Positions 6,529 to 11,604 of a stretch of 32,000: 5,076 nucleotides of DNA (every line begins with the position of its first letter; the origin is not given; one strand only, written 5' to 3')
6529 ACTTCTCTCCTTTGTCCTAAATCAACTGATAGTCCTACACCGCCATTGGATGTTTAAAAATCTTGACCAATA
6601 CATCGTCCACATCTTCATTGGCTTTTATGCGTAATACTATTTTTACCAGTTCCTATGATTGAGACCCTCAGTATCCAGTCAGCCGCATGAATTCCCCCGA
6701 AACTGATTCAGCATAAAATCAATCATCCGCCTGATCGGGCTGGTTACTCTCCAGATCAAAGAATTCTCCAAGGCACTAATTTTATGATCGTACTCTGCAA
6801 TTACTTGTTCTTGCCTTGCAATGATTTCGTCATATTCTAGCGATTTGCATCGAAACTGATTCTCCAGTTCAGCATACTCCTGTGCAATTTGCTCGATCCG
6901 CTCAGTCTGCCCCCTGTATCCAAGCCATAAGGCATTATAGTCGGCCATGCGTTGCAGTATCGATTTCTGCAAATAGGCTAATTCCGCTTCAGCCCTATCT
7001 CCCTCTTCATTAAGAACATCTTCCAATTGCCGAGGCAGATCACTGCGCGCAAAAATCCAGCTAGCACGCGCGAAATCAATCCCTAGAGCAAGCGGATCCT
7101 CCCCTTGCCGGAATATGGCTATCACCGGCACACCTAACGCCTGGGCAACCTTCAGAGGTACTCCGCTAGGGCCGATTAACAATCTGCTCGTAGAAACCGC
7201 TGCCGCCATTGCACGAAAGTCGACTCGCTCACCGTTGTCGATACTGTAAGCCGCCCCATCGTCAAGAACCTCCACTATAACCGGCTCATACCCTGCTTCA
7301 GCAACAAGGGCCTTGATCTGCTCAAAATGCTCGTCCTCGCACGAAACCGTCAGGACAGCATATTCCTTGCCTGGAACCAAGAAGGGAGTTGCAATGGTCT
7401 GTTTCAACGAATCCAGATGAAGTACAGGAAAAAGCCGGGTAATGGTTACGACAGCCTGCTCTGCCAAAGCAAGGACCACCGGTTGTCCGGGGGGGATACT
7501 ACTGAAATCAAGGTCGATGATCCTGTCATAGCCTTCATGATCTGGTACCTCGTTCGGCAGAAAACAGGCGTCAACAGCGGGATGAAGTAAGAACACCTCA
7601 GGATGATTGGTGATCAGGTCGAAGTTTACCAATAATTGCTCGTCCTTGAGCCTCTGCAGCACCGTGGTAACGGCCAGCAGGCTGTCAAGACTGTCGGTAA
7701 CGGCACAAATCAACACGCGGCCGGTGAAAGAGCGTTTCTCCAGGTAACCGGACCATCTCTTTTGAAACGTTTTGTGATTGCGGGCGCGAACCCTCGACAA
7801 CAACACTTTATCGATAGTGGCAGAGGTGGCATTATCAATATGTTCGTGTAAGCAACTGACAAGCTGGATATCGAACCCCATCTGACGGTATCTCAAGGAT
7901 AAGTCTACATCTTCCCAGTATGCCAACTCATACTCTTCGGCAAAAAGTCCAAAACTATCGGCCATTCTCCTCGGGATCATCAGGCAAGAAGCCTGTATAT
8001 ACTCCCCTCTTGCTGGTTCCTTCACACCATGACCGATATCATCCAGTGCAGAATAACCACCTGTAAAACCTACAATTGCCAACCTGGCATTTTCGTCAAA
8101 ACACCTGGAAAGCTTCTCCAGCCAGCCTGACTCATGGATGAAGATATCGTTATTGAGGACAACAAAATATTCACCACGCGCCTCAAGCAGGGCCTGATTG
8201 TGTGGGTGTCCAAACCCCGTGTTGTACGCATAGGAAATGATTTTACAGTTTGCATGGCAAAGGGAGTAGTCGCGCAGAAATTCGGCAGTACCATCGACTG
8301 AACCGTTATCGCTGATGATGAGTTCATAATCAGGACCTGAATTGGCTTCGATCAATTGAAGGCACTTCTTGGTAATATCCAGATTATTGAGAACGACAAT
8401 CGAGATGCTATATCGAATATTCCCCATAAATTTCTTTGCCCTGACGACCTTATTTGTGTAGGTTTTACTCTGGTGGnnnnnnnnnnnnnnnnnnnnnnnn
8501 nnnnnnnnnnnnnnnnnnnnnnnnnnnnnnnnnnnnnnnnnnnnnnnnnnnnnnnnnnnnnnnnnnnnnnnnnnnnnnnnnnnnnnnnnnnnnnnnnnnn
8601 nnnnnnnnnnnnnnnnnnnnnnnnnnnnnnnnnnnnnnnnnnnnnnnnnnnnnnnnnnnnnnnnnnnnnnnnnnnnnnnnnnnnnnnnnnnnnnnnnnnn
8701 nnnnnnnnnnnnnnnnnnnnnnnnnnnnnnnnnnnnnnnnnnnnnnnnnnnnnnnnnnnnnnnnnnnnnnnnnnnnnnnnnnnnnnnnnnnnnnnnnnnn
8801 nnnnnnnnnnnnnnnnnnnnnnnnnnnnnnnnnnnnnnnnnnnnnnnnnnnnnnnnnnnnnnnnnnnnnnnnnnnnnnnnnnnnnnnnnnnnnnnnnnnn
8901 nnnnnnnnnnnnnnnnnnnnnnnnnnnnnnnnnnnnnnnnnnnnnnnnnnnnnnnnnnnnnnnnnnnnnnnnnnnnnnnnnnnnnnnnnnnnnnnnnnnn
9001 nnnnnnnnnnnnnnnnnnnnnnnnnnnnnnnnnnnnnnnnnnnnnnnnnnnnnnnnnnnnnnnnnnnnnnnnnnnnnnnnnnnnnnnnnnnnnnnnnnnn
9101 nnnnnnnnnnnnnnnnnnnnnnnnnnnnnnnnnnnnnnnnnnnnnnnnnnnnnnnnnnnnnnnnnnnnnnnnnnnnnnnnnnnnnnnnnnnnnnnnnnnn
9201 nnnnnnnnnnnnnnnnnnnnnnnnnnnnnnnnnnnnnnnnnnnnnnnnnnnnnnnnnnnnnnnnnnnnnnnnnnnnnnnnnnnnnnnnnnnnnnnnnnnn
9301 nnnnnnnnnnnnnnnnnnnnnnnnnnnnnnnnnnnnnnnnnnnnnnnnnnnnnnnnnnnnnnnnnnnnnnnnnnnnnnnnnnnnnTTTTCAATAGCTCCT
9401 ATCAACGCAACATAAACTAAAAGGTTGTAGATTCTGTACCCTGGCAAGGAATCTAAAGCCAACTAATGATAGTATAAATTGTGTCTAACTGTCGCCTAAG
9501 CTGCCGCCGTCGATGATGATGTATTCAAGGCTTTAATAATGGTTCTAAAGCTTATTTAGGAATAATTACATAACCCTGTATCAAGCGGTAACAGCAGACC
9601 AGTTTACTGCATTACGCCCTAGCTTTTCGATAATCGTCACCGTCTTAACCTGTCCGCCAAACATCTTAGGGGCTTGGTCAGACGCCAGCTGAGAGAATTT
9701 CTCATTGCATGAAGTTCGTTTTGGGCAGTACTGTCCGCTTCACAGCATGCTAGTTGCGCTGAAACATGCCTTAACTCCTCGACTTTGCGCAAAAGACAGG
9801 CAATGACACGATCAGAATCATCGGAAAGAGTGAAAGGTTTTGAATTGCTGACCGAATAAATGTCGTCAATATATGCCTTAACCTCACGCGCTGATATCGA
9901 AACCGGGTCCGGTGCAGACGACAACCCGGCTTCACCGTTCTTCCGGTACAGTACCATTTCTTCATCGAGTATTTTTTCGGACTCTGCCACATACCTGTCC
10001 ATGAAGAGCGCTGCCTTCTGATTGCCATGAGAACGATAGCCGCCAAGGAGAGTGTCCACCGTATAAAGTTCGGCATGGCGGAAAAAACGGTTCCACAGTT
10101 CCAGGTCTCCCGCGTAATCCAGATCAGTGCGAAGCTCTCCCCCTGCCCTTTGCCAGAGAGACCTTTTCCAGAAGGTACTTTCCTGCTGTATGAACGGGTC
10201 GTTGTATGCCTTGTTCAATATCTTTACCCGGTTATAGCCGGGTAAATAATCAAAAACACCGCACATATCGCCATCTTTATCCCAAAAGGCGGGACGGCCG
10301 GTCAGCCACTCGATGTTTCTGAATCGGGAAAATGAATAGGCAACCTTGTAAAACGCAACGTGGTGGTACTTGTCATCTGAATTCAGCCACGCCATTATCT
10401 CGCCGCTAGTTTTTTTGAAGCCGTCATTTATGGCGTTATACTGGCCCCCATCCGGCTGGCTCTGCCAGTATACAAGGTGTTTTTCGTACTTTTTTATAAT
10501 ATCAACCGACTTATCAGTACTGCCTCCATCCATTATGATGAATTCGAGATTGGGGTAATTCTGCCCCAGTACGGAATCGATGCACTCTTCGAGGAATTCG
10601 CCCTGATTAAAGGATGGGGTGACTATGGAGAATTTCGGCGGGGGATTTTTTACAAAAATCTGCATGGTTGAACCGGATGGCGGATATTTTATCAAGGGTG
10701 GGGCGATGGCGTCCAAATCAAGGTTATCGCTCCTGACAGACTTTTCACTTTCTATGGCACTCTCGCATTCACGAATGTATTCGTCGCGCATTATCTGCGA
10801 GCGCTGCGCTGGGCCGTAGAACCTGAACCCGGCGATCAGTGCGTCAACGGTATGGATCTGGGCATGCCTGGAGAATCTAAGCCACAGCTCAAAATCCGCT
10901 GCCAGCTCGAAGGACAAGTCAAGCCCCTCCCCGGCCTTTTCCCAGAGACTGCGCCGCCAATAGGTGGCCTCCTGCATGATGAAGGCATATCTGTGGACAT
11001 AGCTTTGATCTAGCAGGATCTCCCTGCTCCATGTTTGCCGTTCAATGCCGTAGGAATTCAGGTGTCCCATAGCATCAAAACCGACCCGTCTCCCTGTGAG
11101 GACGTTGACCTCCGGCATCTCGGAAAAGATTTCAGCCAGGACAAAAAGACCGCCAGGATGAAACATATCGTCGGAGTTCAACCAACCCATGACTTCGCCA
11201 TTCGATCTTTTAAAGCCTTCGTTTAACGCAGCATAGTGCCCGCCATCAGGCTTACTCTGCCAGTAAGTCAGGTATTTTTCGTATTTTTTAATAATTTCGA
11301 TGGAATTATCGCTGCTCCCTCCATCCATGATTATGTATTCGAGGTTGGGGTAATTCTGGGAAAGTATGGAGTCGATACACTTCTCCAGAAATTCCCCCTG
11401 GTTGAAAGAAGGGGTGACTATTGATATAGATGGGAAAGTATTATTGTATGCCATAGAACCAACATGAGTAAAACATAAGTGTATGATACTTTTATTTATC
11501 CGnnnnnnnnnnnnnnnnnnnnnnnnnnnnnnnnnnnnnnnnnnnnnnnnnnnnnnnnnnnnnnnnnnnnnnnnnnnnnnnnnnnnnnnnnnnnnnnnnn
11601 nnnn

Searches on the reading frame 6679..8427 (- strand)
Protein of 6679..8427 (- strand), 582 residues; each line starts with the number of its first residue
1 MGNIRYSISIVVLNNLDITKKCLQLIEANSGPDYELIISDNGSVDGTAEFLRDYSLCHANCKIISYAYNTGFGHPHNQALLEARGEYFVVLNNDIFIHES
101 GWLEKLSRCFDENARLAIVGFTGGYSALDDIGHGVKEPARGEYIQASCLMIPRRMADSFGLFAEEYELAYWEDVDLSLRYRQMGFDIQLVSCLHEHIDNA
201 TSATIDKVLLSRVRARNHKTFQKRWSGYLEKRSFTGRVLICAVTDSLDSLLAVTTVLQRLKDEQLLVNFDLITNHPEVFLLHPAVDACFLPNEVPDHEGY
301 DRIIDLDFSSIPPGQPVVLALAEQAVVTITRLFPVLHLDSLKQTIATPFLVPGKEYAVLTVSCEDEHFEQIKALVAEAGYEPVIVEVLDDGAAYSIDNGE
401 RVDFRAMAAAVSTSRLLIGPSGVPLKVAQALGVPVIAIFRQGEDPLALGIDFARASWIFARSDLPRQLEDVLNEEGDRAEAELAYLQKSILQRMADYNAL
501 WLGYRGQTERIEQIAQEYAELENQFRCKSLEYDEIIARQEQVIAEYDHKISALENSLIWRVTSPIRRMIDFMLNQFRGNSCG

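Call 5: search_protein_families(library=pfam, proteins=[window:6679-8427:-], max_evalue=0.01)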
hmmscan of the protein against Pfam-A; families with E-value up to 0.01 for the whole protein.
window:6679-8427:- (582 aa): 2 families
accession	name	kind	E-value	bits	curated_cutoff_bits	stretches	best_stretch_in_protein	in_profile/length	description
PF00535.33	Glycos_transf_2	-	4.1e-17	63.1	23.3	1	7-127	1-121/168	Glycosyl transferase family 2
PF13712.12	Glyco_tranf_2_5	-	5.5e-06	26.7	27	1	76-126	45-95/210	Glycosyltransferase like family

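Call 6: search_protein_families(library=ncbifam, proteins=[window:6679-8427:-], max_evalue=0.01)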
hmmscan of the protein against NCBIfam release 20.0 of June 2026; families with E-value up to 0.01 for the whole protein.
window:6679-8427:- (582 aa): 14 families
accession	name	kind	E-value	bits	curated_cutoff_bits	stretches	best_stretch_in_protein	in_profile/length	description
TIGR04283.1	glyco_like_mftF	equivalog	9.1e-09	35.2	182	1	7-189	2-177/221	TIGR04283 family arsenosugar biosynthesis glycosyltransferase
NF007482.0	PRK10073.1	equivalog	4.5e-07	29.2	423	1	6-94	8-95/334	glycosyltransferase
NF047683.1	TeichurnBiosyTuaG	equivalog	6.9e-07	29.2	400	1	12-110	14-111/252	teichuronic acid biosynthesis protein TuaG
TIGR03937.1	PgaC_IcaA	equivalog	9e-07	28.2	422.3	1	7-117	48-157/407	poly-beta-1,6-N-acetyl-D-glucosamine synthase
NF050050.1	ProtGlycPglI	equivalog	2.1e-06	27.3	500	1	7-95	5-94/306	GalNAc(5)-diNAcBac-PP-undecaprenol beta-1,3-glucosyltransferase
NF041875.1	EPS_EpsD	equivalog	3.7e-06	26.6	370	1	10-120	5-114/325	exopolysaccharide biosynthesis glycosyltransferase EpsD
NF053739.1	GlytfEpsEBac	equivalog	1e-05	24.7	450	1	8-133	5-128/265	glycosyltransferase EpsE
TIGR04009.1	wcaE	equivalog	2.1e-05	23.9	369.2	1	19-136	19-128/248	colanic acid biosynthesis glycosyltransferase WcaE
NF050819.1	PolSacchBiosHfsG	equivalog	0.00033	19.9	500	1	15-122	21-130/302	polysaccharide biosynthesis protein HfsG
NF038302.1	EPS_HpsE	equivalog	0.00041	19.4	300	1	31-108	31-109/307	hormogonium polysaccharide biosynthesis glycosyltransferase HpsE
TIGR02201.1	heptsyl_trn_III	equivalog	0.002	17.2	170.2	1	401-440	248-287/344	putative lipopolysaccharide heptosyltransferase III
TIGR01556.1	rhamnosyltran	subfamily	0.0022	17.2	200.55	0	133-187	137-190/281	rhamnosyltransferase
TIGR03007.1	pepcterm_ChnLen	equivalog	0.0069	14.7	278.85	1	473-542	316-381/498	XrtA system polysaccharide chain length determinant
NF047588.1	GlcsyltransPgfSStrep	equivalog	0.0075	15.5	500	0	17-95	14-96/308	glycosyltransferase PgfS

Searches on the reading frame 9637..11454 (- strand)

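Call 5: search_protein_families(library=pfam, proteins=[window:9637-11454:-], max_evalue=0.01)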
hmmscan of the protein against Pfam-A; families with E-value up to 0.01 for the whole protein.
window:9637-11454:- (605 aa): 3 families
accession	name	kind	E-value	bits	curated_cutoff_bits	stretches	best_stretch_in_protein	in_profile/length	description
PF00535.33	Glycos_transf_2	-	6.5e-51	173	23.3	2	11-134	1-127/168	Glycosyl transferase family 2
PF13641.12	Glyco_tranf_2_3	-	3.9e-18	66.7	27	2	8-197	1-197/230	Glycosyltransferase like family 2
PF10111.15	Glyco_tranf_2_2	-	1.7e-11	44.6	27.3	2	287-368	14-99/276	Glycosyltransferase like family 2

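Call 6: search_protein_families(library=ncbifam, proteins=[window:9637-11454:-], max_evalue=0.01)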
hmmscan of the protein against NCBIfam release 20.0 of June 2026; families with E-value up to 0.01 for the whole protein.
window:9637-11454:- (605 aa): 26 families (the best 25 are shown)
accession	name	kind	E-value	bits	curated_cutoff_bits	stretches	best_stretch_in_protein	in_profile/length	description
NF007482.0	PRK10073.1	equivalog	9.6e-35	120.1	423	2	270-364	3-99/334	glycosyltransferase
NF047683.1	TeichurnBiosyTuaG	equivalog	3.9e-33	115.1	400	2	273-365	6-101/252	teichuronic acid biosynthesis protein TuaG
TIGR03937.1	PgaC_IcaA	equivalog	4.8e-29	101.5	422.3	2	5-121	42-161/407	poly-beta-1,6-N-acetyl-D-glucosamine synthase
TIGR03111.1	glyc2_xrt_Gpos1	hypoth_equivalog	6.8e-24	84.5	363.95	2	4-121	45-167/439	TIGR03111 family XrtG-associated glycosyltransferase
NF053739.1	GlytfEpsEBac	equivalog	2.2e-22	79.3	450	2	8-195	1-186/265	glycosyltransferase EpsE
NF050050.1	ProtGlycPglI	equivalog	6.1e-21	75.1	500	2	8-107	2-105/306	GalNAc(5)-diNAcBac-PP-undecaprenol beta-1,3-glucosyltransferase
TIGR04283.1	glyco_like_mftF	equivalog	4.3e-20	72.3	182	2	10-110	1-97/221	TIGR04283 family arsenosugar biosynthesis glycosyltransferase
TIGR03965.1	mycofact_glyco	equivalog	6.1e-19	68.2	280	2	6-193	72-262/467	mycofactocin biosynthesis glycosyltransferase MftF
NF038299.1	EPS_HpsN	equivalog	1e-17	64.1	425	2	8-129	1-123/317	hormogonium polysaccharide biosynthesis glycosyltransferase HpsN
TIGR04009.1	wcaE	equivalog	3.4e-17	62.6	369.2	2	11-101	4-98/248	colanic acid biosynthesis glycosyltransferase WcaE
TIGR03469.1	HpnB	hypoth_equivalog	1.1e-12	47.7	379.25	2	4-57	40-94/386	hopene-associated glycosyltransferase HpnB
NF007453.0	PRK10018.1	equivalog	6.4e-12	45.7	382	2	8-106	6-107/280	colanic acid biosynthesis glycosyltransferase WcaA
NF041875.1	EPS_EpsD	equivalog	1.1e-11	44.7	370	2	10-113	1-107/325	exopolysaccharide biosynthesis glycosyltransferase EpsD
TIGR04017.1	WcaA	equivalog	1.6e-11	44.3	495.75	2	8-106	5-106/279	colanic acid biosynthesis glycosyltransferase WcaA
NF038302.1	EPS_HpsE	equivalog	5.7e-10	38.7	300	2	10-105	3-106/307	hormogonium polysaccharide biosynthesis glycosyltransferase HpsE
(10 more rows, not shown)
